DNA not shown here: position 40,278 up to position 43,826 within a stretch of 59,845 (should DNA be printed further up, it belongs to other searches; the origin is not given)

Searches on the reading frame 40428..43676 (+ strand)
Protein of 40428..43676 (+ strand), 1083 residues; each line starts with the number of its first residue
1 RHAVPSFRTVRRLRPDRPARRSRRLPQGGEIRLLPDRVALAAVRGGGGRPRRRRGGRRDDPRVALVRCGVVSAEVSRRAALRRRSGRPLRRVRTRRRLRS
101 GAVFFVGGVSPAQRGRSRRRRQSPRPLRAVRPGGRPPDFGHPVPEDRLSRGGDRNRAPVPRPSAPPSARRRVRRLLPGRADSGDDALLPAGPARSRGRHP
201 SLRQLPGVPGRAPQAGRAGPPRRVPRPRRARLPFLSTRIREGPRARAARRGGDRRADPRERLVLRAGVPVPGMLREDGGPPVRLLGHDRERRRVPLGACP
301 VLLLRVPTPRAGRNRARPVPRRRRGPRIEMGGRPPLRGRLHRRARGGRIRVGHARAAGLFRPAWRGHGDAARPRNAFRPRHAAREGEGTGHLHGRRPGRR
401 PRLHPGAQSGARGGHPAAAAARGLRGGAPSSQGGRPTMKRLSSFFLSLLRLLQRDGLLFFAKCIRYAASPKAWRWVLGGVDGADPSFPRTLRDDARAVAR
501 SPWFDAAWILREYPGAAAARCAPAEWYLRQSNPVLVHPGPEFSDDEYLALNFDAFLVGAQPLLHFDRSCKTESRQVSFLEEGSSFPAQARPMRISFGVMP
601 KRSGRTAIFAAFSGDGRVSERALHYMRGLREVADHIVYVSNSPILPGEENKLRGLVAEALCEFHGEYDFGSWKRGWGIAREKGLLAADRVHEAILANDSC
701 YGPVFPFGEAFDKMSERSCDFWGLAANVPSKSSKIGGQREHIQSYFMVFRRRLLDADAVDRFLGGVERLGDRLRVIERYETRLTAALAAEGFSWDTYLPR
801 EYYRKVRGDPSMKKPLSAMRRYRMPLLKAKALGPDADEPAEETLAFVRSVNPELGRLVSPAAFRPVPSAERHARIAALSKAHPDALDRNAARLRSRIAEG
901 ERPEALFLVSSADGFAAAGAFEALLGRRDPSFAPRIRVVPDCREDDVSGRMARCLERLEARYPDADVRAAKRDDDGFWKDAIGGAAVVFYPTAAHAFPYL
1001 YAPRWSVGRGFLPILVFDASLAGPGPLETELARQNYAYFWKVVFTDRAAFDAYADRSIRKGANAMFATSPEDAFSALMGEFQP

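Call 56: search_protein_families(library=pfam, proteins=[window:40428-43676:+], max_evalue=0.001)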
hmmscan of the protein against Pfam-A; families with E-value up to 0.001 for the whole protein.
window:40428-43676:+ (1083 aa): 1 family
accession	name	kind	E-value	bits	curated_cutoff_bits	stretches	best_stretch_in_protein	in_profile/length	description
PF05045.17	RgpF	-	1.8e-34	119.7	25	1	636-836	1-201/503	Rhamnan synthesis protein F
